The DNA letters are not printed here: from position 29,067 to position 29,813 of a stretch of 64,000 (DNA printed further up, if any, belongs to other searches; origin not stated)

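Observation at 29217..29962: Two tandem paralogous small proteins with Lys-rich C-terminal tails: candidate substrates or chaperone-like partners of the rSAM enzymes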

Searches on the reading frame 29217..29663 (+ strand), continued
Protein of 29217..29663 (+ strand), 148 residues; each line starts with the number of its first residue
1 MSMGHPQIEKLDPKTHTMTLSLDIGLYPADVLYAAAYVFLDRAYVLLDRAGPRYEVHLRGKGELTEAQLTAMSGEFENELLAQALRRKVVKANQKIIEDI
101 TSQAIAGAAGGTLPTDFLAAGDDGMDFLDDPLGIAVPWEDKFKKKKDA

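Call 18: search_protein_families(library=ncbifam, proteins=[L001:1847-3661:+, L001:3643-5520:+, L001:5619-6656:+, L001:6659-8968:+, L001:8971-9918:+, L001:10001-10444:+, L001:10441-10677:+, L001:10670-12211:+, L001:12366-13670:+], max_evalue=1e-10)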
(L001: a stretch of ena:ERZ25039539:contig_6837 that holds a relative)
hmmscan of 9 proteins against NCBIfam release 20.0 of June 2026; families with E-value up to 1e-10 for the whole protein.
L001:1847-3661:+ (604 aa): 6 families
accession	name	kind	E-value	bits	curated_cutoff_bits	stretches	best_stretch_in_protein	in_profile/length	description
TIGR04545.1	rSAM_ahbD_hemeb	equivalog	1.5e-18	67.4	500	1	65-188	50-172/339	heme b synthase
TIGR04053.2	TIGR04053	equivalog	1.1e-17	64.3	395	0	63-188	58-183/366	TIGR04053 family radical SAM/SPASM domain-containing protein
TIGR04347.1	pseudo_SAM_Halo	equivalog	7.7e-16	58.3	525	0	64-193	87-214/390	TIGR04347 family pseudo-SAM/SPASM protein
TIGR04051.1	rSAM_NirJ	equivalog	1.5e-15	57.1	515.45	1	64-192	51-177/354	heme d1 biosynthesis radical SAM protein NirJ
TIGR03977.1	rSAM_pair_HxsC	equivalog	1.7e-14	53.4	267.9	0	44-241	51-255/292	His-Xaa-Ser system radical SAM maturase HxsC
TIGR02109.1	PQQ_syn_pqqE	equivalog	9.4e-11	41.2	381.35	0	66-190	58-181/358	pyrroloquinoline quinone biosynthesis protein PqqE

L001:3643-5520:+ (625 aa): 22 families
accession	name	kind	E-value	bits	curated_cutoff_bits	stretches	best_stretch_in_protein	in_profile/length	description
NF038332.1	rSAM_rare_HxsC4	exception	1.9e-28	99.6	500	1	15-190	8-187/335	radical SAM protein HxsC4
TIGR03977.1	rSAM_pair_HxsC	equivalog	6.4e-23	81.1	267.9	1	25-233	30-241/292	His-Xaa-Ser system radical SAM maturase HxsC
TIGR04545.1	rSAM_ahbD_hemeb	equivalog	3.5e-20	72.7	500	1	26-206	6-184/339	heme b synthase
TIGR02668.1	moaA_archaeal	equivalog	3.6e-20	72.1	325.25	1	19-213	9-202/303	GTP 3',8-cyclase MoaA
TIGR04317.1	W_rSAM_matur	equivalog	2.2e-17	63.2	380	1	18-241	2-226/349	tungsten cofactor oxidoreductase radical SAM maturase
TIGR04466.1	rSAM_BlsE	equivalog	6.8e-17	61.9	400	1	22-195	5-173/327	cytosylglucuronate decarboxylase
NF001199.0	PRK00164.2-1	equivalog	3e-16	59.4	231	1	20-189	12-180/308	GTP 3',8-cyclase MoaA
TIGR02109.1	PQQ_syn_pqqE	equivalog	4.1e-16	58.9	381.35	1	55-212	43-197/358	pyrroloquinoline quinone biosynthesis protein PqqE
TIGR02666.1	moaA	equivalog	5.2e-16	58.5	284.05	1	26-189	16-185/336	GTP 3',8-cyclase MoaA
TIGR04133.1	rSAM_w_lipo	hypoth_equivalog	1.3e-15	57.2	425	1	30-208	34-213/350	TIGR04133 family radical SAM/SPASM protein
TIGR04546.1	rSAM_ahbC_deAc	equivalog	2.3e-15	56.3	650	1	27-198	46-214/390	12,18-didecarboxysiroheme deacetylase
TIGR04054.1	rSAM_NirJ1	equivalog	5.1e-15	55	650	1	28-198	44-211/387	putative heme d1 biosynthesis radical SAM protein NirJ1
TIGR03913.1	rad_SAM_trio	equivalog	3.3e-14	52.1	591.75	1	19-228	19-225/477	GDL motif peptide-associated radical SAM/SPASM maturase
TIGR04051.1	rSAM_NirJ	equivalog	4.4e-14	52.2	515.45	1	26-208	8-187/354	heme d1 biosynthesis radical SAM protein NirJ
TIGR04053.2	TIGR04053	equivalog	8.7e-14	51.5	395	1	29-205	17-194/366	TIGR04053 family radical SAM/SPASM domain-containing protein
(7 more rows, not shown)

L001:5619-6656:+ (345 aa): 14 families
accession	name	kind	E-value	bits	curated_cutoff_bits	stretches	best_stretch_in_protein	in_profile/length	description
TIGR03977.1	rSAM_pair_HxsC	equivalog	1.1e-28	100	267.9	1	6-233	28-261/292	His-Xaa-Ser system radical SAM maturase HxsC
TIGR04055.1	rSAM_NirJ2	equivalog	1.8e-17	63.9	500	1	10-171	7-170/326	putative heme d1 biosynthesis radical SAM protein NirJ2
TIGR04053.2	TIGR04053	equivalog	4.1e-17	62.5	395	1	8-163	13-174/366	TIGR04053 family radical SAM/SPASM domain-containing protein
TIGR04545.1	rSAM_ahbD_hemeb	equivalog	6.2e-17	62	500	1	8-192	5-190/339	heme b synthase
NF038332.1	rSAM_rare_HxsC4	exception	5.4e-16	58.7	500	1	35-205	48-222/335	radical SAM protein HxsC4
TIGR02109.1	PQQ_syn_pqqE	equivalog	1.5e-14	53.7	381.35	1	7-160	11-167/358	pyrroloquinoline quinone biosynthesis protein PqqE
TIGR02666.1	moaA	equivalog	7.1e-14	51.5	284.05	1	8-169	15-187/336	GTP 3',8-cyclase MoaA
TIGR02668.1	moaA_archaeal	equivalog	1.6e-13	50.3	325.25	1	7-162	14-173/303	GTP 3',8-cyclase MoaA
TIGR04546.1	rSAM_ahbC_deAc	equivalog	1.8e-13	50.1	650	1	8-155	44-193/390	12,18-didecarboxysiroheme deacetylase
TIGR04054.1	rSAM_NirJ1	equivalog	2e-13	49.7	650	1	8-162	41-197/387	putative heme d1 biosynthesis radical SAM protein NirJ1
NF045574.1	sacti_mat_StsB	exception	9.4e-13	47.8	625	1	6-162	99-256/466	StsB family radical SAM/SPASM domain sactipeptide maturase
TIGR04303.1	GeoRSP_rSAM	equivalog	1.8e-11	44.2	400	1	10-161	12-163/325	GeoRSP system radical SAM/SPASM protein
TIGR04466.1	rSAM_BlsE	equivalog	4.2e-11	42.9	400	1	13-159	13-159/327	cytosylglucuronate decarboxylase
NF038283.1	viperin_w_prok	equivalog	6.2e-11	42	180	1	9-154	8-169/281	viperin family antiviral radical SAM protein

L001:6659-8968:+ (769 aa): 19 families
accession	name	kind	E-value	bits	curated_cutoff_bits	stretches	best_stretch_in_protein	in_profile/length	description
NF038332.1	rSAM_rare_HxsC4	exception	1.5e-33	116.4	500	1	461-689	8-244/335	radical SAM protein HxsC4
TIGR04545.1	rSAM_ahbD_hemeb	equivalog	4.2e-21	75.7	500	1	473-657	5-190/339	heme b synthase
TIGR03977.1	rSAM_pair_HxsC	equivalog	4.7e-21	74.9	267.9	1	466-690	23-254/292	His-Xaa-Ser system radical SAM maturase HxsC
TIGR02109.1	PQQ_syn_pqqE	equivalog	6.8e-18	64.7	381.35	1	469-680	8-223/358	pyrroloquinoline quinone biosynthesis protein PqqE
TIGR03471.1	HpnJ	equivalog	1.8e-16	60.1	577.6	1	221-458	199-428/472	hopanoid biosynthesis associated radical SAM protein HpnJ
TIGR02666.1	moaA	equivalog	3.9e-16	58.9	284.05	1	464-643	6-190/336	GTP 3',8-cyclase MoaA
TIGR04546.1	rSAM_ahbC_deAc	equivalog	9e-16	57.6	650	1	469-672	40-242/390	12,18-didecarboxysiroheme deacetylase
TIGR04055.1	rSAM_NirJ2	equivalog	2.3e-15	56.9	500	1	472-652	4-181/326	putative heme d1 biosynthesis radical SAM protein NirJ2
TIGR02668.1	moaA_archaeal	equivalog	2.9e-15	56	325.25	1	465-642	7-183/303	GTP 3',8-cyclase MoaA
NF001199.0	PRK00164.2-1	equivalog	2.5e-14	53.2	231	1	465-619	9-161/308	GTP 3',8-cyclase MoaA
TIGR04053.2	TIGR04053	equivalog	3.7e-14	52.8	395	1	472-681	12-221/366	TIGR04053 family radical SAM/SPASM domain-containing protein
TIGR03962.1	mycofact_rSAM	equivalog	1e-13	51.2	265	1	469-656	13-199/339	mycofactocin radical SAM maturase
TIGR04347.1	pseudo_SAM_Halo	equivalog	1.1e-13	51.2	525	1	469-671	39-240/390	TIGR04347 family pseudo-SAM/SPASM protein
TIGR04251.1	SCM_rSAM_ScmF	equivalog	2.2e-13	50.3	400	1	491-650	33-187/353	SynChlorMet cassette radical SAM/SPASM protein ScmF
TIGR04303.1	GeoRSP_rSAM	equivalog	2.7e-13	50.2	400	1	473-643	10-175/325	GeoRSP system radical SAM/SPASM protein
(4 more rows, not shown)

L001:8971-9918:+ (315 aa): 12 families
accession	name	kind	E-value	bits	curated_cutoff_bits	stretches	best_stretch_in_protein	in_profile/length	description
NF038332.1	rSAM_rare_HxsC4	exception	7.3e-20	71.4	500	1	17-175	15-175/335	radical SAM protein HxsC4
TIGR02668.1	moaA_archaeal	equivalog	6.7e-18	64.7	325.25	1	20-184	14-179/303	GTP 3',8-cyclase MoaA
NF001199.0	PRK00164.2-1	equivalog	7.2e-18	64.8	231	1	20-178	16-175/308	GTP 3',8-cyclase MoaA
TIGR02666.1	moaA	equivalog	2.2e-16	59.7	284.05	1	25-218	19-220/336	GTP 3',8-cyclase MoaA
TIGR02109.1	PQQ_syn_pqqE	equivalog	8.2e-15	54.6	381.35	1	21-207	12-198/358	pyrroloquinoline quinone biosynthesis protein PqqE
TIGR03977.1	rSAM_pair_HxsC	equivalog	1.5e-14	53.6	267.9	1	21-239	30-254/292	His-Xaa-Ser system radical SAM maturase HxsC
TIGR04347.1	pseudo_SAM_Halo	equivalog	4.4e-14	52.6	525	1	23-202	45-223/390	TIGR04347 family pseudo-SAM/SPASM protein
NF045646.2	rSAM_Se_TrsS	equivalog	2.8e-13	49.2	490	1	22-137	92-210/441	radical SAM (seleno)protein TrsS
NF045702.1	rSAM_GDGT_ether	equivalog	1.3e-12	47.1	450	1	15-158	85-231/486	tetraether lipid synthase Tes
TIGR04303.1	GeoRSP_rSAM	equivalog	5.5e-12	45.9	400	1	20-202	9-191/325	GeoRSP system radical SAM/SPASM protein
NF045574.1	sacti_mat_StsB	exception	3.3e-11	42.7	625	1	21-176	101-254/466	StsB family radical SAM/SPASM domain sactipeptide maturase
TIGR04546.1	rSAM_ahbC_deAc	equivalog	9.6e-11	41.1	650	0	22-224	45-246/390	12,18-didecarboxysiroheme deacetylase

L001:10001-10444:+ (147 aa): 1 family
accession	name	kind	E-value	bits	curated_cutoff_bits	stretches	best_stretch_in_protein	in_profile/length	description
TIGR03976.1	chp_LLNDYxLRE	equivalog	4.5e-14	52.6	50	1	22-104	5-87/90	His-Xaa-Ser system protein HxsD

L001:10441-10677:+ (78 aa): 1 family
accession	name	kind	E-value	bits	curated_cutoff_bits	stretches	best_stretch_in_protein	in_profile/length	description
NF038315.1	HxsD_rel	equivalog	1.5e-18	66.8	41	1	8-69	1-61/62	HxsD-like protein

L001:10670-12211:+ (513 aa): 21 families
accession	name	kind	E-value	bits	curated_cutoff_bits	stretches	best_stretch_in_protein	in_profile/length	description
TIGR03978.1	rSAM_paired_1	equivalog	2.2e-149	498.2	370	1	37-503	2-466/466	His-Xaa-Ser system radical SAM maturase HxsB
NF047865.1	rSAM_PapB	equivalog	9.3e-30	104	340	1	118-453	7-315/330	PapB family radical SAM/SPASM ranthipeptide maturase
TIGR04064.1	rSAM_nif11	equivalog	3.7e-29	101.7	518.7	1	117-247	81-212/459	nif11-like peptide radical SAM maturase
NF040492.1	not_ScfB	exception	3.8e-28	98.6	855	1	120-458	101-422/450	ScfB-related radical SAM/SPASM orphan maturase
TIGR03974.1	rSAM_six_Cys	equivalog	1.1e-27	97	425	1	120-468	103-431/451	thioether cross-link-forming SCIFF peptide maturase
TIGR04068.1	rSAM_ocin_clost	equivalog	1.2e-27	96.9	500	1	120-264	90-238/462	Cys-rich peptide radical SAM maturase CcpM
TIGR03906.1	quino_hemo_SAM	equivalog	1.7e-26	92.9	453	1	119-262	97-245/467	quinohemoprotein amine dehydrogenase maturation protein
TIGR03942.1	sulfatase_rSAM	equivalog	1.1e-20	74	349.45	1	121-490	8-359/363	anaerobic sulfatase maturase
NF035951.1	rSAM_RumMC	equivalog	2e-20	73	720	1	120-264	118-265/510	RumMC family radical SAM sactipeptide maturase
NF038107.1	rSAM_NF038107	equivalog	1.2e-18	67.2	600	1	89-263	61-238/444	Cys-every-fifth radical SAM/SPASM peptide maturase CefB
NF010321.0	PRK13758.1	equivalog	1.9e-18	66.8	441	1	123-489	14-363/370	anaerobic sulfatase-maturase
NF038170.1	lachnocin_rSAM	equivalog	3.1e-18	65.9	550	1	118-257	80-222/440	lachnocin radical SAM maturase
TIGR04083.1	rSAM_pep_methan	hypoth_equivalog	9.5e-18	64.2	300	1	121-489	7-344/376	TIGR04083 family peptide-modifying radical SAM enzyme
TIGR04163.1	rSAM_cobopep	equivalog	2.3e-15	56.3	375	1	118-488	68-419/428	peptide-modifying radical SAM enzyme CbpB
NF041298.1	rSAM_mat_DynA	equivalog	1e-14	54.3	450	1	121-489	8-354/356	dynobactin maturation radical SAM/SPASM protein DynA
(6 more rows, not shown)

L001:12366-13670:+ (434 aa): 1 family
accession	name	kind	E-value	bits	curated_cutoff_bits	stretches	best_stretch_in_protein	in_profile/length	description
TIGR04267.2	mod_HExxH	domain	7.7e-25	87.9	40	1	241-405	2-174/177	aKG-HExxH-type peptide beta-hydroxylase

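Call 25: search_protein_families(library=ncbifam, proteins=[L002:12429-13310:+, L002:13376-14026:+, L001:14045-16138:+, L001:16149-16889:+], max_evalue=0.01)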
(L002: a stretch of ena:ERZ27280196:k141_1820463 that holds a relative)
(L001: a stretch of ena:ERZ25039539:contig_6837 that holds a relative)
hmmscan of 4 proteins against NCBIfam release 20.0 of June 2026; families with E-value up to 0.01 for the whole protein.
L002:12429-13310:+ (293 aa): 1 family
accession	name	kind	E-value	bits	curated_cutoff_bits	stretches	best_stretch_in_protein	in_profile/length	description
NF008084.0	PRK10819.1-5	equivalog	0.0022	17.9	315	1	53-118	59-124/249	TonB system transport protein TonB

L002:13376-14026:+ (216 aa): 0 families

L001:14045-16138:+ (697 aa): 0 families

L001:16149-16889:+ (246 aa): 0 families

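Call 29: predict_structure(alignment_id=A3)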
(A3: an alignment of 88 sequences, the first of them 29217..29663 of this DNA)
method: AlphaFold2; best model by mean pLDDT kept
length: 148 residues; sequences in the alignment: 88
mean_pLDDT: 82.7   pTM: 0.62
mean pLDDT of the five models: 82.7, 82.8, 82.1, 81.7, 81.4
residues with pLDDT >= 90: 91; 70-90: 15; 50-70: 31; < 50: 11
segments of 3 or more residues with pLDDT < 50: 117-122, 146-148
pLDDT, mean of each block of 10 residues (from residue 1): 74 96 91 95 95 95 96 95 95 94 87 53 54 62 52
secondary structure, 60 per line:
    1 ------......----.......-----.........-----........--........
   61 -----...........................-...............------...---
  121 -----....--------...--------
elements in order: E7-12 E17-23 H29-37 E43-50 E53-60 H66-92 H94-108 H126-129

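Call 35: fold_search(model_id=the predicted structure, library=pdb)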
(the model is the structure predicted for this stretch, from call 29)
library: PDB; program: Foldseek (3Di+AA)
matches with E <= 10: 1410; with E <= 0.001: 0
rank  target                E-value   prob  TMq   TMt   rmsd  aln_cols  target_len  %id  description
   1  7a6h_K                3.6e-03  1.00  0.42  0.54   5.4       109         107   12  Cryo-EM structure of human apo RNA Polymerase III (released 2021-02-03)
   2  8q3b_C                1.3e-02  0.98  0.35  0.18   4.9        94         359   13  The closed state of the ASFV apo-RNA polymerase (released 2024-02-14)
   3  4c2m_K                1.5e-02  1.00  0.41  0.55   4.4       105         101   12  Structure of RNA polymerase I at 2.8 A resolution (released 2013-10-23)
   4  4c2m_Z                1.7e-02  1.00  0.41  0.56   4.3       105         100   12  Structure of RNA polymerase I at 2.8 A resolution (released 2013-10-23)
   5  3zzp                  2.0e-02  1.00  0.35  0.62   3.0        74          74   19  Circular permutant of ribosomal protein S6, lacking edge strand beta- 2 of wild-type S6. (released 2011-11-23)
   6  4qjv_D                2.0e-02  0.93  0.30  0.42   5.9       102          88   10  The X-ray crystal structure of Rpo3/Rpo11 heterodimer of euryarchaeal RNA polymerase from Thermococcus kodakarensis (released 2014-10-08)
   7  4z3o_B                2.1e-02  0.97  0.32  0.09   4.0        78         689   12  Quinolone(Moxifloxacin)-DNA cleavage complex of topoisomerase IV from S. pneumoniae (released 2016-09-14)
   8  6vu7_B                2.1e-02  0.75  0.28  0.29   6.6        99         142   19  Crystal structure of YbjN, a putative transcription regulator from E. coli (released 2020-03-11)
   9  8qmb_A                3.5e-02  0.95  0.33  0.09   4.0        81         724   12  Nucleant-assisted 2.0 A resolution structure of the Streptococcus pneumoniae topoisomerase IV-V18mer DNA complex with  (released 2024-10-02)
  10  12dl_JA               3.5e-02  0.89  0.28  0.34  11.2       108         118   14  Native structure of the cytoplasmic lattice (CPL) asymmetric unit from mouse MII eggs (released 2026-04-08)
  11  4z53_B                3.7e-02  0.95  0.33  0.09   4.1        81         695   11  Quinolone(Trovafloxacin)-DNA cleavage complex of topoisomerase IV from S. pneumoniae (released 2016-09-14)
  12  2qsr                  3.9e-02  1.00  0.41  0.38   2.5        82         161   13  Crystal structure of C-terminal domain of transcription-repair coupling factor (released 2007-09-11)
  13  2x8u_A                4.2e-02  0.97  0.34  0.15   4.5        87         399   14  Sphingomonas wittichii Serine palmitoyltransferase (released 2010-03-23)
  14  9xrl_AH               4.4e-02  0.94  0.33  0.41   8.7       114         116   14  Structure of mouse cytoplasmic lattice (CPL) repeating unit (released 2026-03-18)
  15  9c7n_A                4.4e-02  0.90  0.31  0.46   4.4        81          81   12  Crystal Structure of the GL3 ACT-like Domain (released 2025-10-08)
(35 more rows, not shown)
